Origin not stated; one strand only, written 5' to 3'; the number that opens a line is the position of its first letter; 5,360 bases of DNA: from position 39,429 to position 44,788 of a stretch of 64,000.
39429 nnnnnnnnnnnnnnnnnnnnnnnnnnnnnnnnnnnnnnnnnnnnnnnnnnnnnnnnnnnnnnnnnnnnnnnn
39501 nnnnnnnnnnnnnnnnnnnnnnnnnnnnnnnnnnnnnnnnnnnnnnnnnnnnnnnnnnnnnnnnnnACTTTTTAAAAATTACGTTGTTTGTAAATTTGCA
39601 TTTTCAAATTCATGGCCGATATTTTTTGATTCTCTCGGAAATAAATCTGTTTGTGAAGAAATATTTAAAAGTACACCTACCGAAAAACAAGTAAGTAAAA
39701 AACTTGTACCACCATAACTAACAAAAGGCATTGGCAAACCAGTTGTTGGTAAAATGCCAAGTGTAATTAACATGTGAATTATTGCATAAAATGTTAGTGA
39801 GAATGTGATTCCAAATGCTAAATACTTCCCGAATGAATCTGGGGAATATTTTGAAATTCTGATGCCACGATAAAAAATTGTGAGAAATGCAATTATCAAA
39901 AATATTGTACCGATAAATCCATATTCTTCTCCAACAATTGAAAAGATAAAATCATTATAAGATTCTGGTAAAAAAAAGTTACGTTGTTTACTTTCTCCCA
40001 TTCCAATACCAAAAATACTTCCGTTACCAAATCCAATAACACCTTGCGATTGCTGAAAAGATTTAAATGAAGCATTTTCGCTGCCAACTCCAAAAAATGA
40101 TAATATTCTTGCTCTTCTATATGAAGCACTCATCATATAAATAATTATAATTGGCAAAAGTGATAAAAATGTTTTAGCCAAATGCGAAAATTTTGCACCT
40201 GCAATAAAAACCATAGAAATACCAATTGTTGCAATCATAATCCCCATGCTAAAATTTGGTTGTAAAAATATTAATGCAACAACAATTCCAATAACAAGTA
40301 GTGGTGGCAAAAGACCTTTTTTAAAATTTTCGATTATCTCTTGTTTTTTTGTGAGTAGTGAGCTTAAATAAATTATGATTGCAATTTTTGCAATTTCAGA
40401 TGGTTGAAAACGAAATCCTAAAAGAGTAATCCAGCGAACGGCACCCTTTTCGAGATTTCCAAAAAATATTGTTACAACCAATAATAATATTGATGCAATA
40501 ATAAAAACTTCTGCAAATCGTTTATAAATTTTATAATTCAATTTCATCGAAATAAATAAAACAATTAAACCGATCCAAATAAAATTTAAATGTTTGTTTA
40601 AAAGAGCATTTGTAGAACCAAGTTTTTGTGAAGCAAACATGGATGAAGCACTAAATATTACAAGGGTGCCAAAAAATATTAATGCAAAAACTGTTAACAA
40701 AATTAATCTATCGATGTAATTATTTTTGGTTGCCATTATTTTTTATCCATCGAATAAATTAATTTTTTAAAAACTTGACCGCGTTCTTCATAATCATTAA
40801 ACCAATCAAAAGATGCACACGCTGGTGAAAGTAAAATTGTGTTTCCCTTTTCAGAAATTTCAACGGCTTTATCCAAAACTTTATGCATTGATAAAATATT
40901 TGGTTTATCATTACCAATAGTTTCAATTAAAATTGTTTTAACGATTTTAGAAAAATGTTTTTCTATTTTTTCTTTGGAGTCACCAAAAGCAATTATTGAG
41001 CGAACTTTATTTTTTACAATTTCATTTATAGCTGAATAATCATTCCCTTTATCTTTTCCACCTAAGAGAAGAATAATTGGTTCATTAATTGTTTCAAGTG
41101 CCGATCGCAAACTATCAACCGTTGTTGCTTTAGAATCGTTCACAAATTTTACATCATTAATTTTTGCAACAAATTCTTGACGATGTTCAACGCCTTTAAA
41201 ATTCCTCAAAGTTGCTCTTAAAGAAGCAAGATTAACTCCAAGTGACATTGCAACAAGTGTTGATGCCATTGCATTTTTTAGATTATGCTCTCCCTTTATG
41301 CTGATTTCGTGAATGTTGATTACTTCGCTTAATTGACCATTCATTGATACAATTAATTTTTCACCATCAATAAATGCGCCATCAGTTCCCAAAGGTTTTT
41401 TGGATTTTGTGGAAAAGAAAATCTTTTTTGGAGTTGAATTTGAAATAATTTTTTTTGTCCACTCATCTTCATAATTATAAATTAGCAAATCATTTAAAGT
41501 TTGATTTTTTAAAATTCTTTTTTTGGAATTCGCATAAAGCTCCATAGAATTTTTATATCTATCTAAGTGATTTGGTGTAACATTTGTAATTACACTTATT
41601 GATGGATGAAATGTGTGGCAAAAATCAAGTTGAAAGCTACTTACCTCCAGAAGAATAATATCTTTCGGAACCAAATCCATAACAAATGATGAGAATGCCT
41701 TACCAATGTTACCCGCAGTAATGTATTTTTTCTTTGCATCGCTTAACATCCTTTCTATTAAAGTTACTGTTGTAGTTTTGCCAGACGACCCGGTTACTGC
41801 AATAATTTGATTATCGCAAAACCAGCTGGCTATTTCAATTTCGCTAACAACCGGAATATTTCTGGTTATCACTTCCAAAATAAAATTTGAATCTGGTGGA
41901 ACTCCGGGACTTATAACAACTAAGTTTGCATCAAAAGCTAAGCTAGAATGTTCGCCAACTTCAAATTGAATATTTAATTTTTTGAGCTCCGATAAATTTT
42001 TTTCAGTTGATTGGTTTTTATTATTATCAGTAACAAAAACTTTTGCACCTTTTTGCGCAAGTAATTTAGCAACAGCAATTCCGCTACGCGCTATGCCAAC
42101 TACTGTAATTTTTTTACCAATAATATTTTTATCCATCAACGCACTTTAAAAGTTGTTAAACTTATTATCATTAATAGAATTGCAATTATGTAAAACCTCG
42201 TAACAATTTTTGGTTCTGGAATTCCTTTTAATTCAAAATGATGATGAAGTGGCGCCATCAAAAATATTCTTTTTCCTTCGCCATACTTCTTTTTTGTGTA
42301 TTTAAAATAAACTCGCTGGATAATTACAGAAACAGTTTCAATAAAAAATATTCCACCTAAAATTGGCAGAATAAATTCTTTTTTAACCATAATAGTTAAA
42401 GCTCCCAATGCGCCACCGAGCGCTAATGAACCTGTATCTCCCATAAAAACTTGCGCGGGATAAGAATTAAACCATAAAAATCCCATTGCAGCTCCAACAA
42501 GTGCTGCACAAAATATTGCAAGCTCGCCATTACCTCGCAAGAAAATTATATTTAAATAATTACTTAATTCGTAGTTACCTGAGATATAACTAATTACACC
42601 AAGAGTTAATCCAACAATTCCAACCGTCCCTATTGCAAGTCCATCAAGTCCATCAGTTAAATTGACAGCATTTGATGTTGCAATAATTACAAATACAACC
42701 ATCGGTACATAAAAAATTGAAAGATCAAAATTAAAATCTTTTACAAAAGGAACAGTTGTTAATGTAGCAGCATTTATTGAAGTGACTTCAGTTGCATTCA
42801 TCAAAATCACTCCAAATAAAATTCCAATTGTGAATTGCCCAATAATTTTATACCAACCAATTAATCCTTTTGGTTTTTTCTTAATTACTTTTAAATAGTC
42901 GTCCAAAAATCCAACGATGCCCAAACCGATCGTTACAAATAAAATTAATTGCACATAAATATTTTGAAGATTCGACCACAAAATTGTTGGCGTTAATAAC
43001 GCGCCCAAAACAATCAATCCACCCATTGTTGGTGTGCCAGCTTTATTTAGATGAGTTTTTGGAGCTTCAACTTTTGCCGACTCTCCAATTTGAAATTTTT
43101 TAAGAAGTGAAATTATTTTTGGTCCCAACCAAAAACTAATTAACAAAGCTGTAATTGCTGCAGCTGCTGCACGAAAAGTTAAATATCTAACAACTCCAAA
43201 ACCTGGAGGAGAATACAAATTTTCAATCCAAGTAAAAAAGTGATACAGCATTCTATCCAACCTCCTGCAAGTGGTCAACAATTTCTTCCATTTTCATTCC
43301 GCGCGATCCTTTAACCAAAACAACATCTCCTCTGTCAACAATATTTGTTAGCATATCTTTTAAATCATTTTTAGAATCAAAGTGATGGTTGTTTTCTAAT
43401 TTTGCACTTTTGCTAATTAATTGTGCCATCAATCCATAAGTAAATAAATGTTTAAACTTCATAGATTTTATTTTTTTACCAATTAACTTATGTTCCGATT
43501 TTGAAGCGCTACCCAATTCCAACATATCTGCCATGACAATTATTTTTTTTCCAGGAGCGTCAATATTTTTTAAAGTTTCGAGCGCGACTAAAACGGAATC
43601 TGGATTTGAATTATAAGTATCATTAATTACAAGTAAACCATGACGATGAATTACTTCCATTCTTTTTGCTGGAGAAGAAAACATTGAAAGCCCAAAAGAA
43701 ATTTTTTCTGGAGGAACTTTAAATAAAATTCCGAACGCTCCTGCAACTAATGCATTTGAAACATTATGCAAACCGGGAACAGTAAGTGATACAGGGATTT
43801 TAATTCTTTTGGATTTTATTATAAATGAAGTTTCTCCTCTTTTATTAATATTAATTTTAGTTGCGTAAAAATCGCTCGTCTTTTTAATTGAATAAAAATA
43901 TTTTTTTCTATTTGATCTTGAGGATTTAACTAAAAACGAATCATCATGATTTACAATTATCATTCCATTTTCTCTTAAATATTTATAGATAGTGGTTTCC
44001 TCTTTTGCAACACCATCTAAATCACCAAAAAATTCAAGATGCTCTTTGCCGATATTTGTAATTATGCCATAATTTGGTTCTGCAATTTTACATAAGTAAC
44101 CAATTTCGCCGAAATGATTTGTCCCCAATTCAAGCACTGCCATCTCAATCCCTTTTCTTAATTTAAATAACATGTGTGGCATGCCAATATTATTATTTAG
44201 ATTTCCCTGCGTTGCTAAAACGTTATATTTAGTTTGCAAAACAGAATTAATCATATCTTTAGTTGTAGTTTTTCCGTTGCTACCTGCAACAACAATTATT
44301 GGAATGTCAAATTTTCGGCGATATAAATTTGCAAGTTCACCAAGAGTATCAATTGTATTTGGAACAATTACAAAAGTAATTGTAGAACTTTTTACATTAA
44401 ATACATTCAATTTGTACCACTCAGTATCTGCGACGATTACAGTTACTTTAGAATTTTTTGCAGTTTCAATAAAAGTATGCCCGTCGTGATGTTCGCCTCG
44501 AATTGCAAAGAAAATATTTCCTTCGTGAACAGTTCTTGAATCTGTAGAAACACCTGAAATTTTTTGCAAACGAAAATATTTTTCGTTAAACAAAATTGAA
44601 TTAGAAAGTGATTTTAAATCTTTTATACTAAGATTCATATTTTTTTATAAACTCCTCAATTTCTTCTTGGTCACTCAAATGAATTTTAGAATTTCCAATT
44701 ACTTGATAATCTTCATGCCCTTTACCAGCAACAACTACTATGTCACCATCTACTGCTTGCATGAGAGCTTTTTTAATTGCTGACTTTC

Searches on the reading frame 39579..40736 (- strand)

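Call 54: search_protein_families(library=pfam, proteins=[window:39579-40736:-], max_evalue=0.01)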
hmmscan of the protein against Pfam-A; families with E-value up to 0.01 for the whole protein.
window:39579-40736:- (385 aa): 1 family
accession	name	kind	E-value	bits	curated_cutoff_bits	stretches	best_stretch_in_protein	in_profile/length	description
PF01098.24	FTSW_RODA_SPOVE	-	2.1e-90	303.7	26.4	1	11-363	3-354/356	Cell cycle protein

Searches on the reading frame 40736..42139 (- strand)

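Call 54: search_protein_families(library=pfam, proteins=[window:40736-42139:-], max_evalue=0.01)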
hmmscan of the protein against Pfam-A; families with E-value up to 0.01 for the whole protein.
window:40736-42139:- (467 aa): 5 families
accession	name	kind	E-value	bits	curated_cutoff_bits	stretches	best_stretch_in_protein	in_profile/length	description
PF08245.18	Mur_ligase_M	-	2.2e-30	106.6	24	1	115-297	1-200/200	Mur ligase middle domain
PF02875.26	Mur_ligase_C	-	2.1e-12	48.4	28.4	1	319-441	1-127/127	Mur ligase, glutamate ligase domain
PF21799.2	MurD-like_N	-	2.6e-12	47.3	27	1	9-98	1-87/88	Mur ligase MurD-like, N-terminal domain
PF21377.3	MurD_N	-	9.5e-12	45.2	24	1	10-85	1-75/76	MurD N-terminal domain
PF02826.25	2-Hacid_dh_C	-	0.0016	18.3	25.1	1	4-48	32-77/178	D-isomer specific 2-hydroxyacid dehydrogenase, NAD binding domain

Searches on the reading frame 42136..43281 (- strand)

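Call 35: search_protein_families(library=ncbifam, proteins=[window:42136-43281:-], max_evalue=0.00001)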
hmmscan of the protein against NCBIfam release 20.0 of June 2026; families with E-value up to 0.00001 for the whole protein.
window:42136-43281:- (381 aa): 3 families
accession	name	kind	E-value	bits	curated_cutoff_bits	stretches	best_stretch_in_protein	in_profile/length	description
TIGR00445.1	mraY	equivalog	8e-114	380.4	192.05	1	49-381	1-321/321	phospho-N-acetylmuramoyl-pentapeptide-transferase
NF053644.1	MraY_archaea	equivalog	8.1e-35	120.7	450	2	180-375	171-340/340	pseudomurein biosynthesis MraY family phospho-N-acetylmuramoyl-pentapeptide-transferase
TIGR02380.1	ECA_wecA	exception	4.1e-08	32.8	326.05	1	71-291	31-221/346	UDP-N-acetylglucosamine--undecaprenyl-phosphate N-acetylglucosaminephosphotransferase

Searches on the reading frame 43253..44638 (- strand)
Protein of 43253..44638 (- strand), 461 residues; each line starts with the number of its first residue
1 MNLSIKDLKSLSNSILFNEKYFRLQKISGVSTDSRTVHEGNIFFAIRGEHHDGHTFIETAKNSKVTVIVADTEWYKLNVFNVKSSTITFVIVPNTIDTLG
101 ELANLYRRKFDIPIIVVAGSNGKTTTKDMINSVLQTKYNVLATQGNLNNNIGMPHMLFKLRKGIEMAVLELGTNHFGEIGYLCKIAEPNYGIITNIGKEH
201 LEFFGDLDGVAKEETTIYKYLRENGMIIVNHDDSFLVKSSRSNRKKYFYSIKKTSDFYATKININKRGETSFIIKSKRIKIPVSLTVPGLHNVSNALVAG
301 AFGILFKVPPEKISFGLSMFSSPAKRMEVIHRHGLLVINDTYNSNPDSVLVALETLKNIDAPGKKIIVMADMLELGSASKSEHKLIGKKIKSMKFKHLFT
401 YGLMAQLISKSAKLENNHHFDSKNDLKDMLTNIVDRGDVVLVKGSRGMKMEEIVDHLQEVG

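Call 35: search_protein_families(library=ncbifam, proteins=[window:43253-44638:-], max_evalue=0.00001)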
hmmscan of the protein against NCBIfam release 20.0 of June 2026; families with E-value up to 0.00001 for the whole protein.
window:43253-44638:- (461 aa): 25 families
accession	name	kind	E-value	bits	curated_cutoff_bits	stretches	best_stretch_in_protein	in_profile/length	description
NF008896.0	PRK11929.1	equivalog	9.3e-125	417.6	1023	1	23-458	523-957/965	bifunctional UDP-N-acetylmuramoyl-L-alanyl-D-glutamate--2,6-diaminopimelate ligase MurE/UDP-N-acetylmuramoyl-tripeptide--D-alanyl-D-alanine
TIGR01143.1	murF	subfamily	4.6e-123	411.3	288.6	1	32-457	1-418/418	UDP-N-acetylmuramoyl-tripeptide--D-alanyl-D-alanine ligase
NF008041.0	PRK10773.1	equivalog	8.2e-89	298.4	551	1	19-459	16-449/453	UDP-N-acetylmuramoyl-tripeptide--D-alanyl-D-alanine ligase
NF008897.0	PRK11930.1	equivalog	3.1e-70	237.2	804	1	22-459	19-455/822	bifunctional UDP-N-acetylmuramoyl-tripeptide:D-alanyl-D-alanine ligase/alanine racemase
NF010693.0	PRK14093.1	equivalog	8.3e-65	219.3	544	1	25-459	26-466/479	UDP-N-acetylmuramoylalanyl-D-glutamyl-2,6-diaminopimelate--D-alanyl-D-alanine ligase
NF001126.0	PRK00139.1-4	equivalog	1.2e-44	152.7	373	1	22-368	18-373/486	UDP-N-acetylmuramoyl-L-alanyl-D-glutamate--2,6-diaminopimelate ligase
TIGR01085.1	murE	subfamily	4e-36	124.9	257.3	1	26-368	3-362/472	UDP-N-acetylmuramyl-tripeptide synthetase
NF001124.0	PRK00139.1-2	equivalog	4e-35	121.5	476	1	21-368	22-382/500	UDP-N-acetylmuramoyl-L-alanyl-D-glutamate--2,6-diaminopimelate ligase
TIGR01087.1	murD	equivalog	5.4e-30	104.8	211.95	1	99-359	91-341/441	UDP-N-acetylmuramoyl-L-alanine--D-glutamate ligase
TIGR01082.1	murC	equivalog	2.6e-29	102.6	335.1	1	102-368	93-350/449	UDP-N-acetylmuramate--L-alanine ligase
NF001123.0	PRK00139.1-1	equivalog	5.6e-27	94.6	586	1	20-358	13-372/493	UDP-N-acetylmuramoyl-L-alanyl-D-glutamate--2,6-diaminopimelate ligase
NF053645.1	pMurC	equivalog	1.4e-26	93.3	560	2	109-253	99-247/492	pseudomurein biosynthesis peptide ligase pMurC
NF053648.1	pMurE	equivalog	2.1e-18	66.3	600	1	185-368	187-359/464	pseudomurein biosynthesis peptide ligase pMurE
TIGR02068.2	cya_phycin_syn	equivalog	2.1e-17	62.4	850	1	187-369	564-763/862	cyanophycin synthetase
NF010623.0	PRK14016.1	subfamily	8.9e-17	60.5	877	1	107-370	473-766/871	cyanophycin synthetase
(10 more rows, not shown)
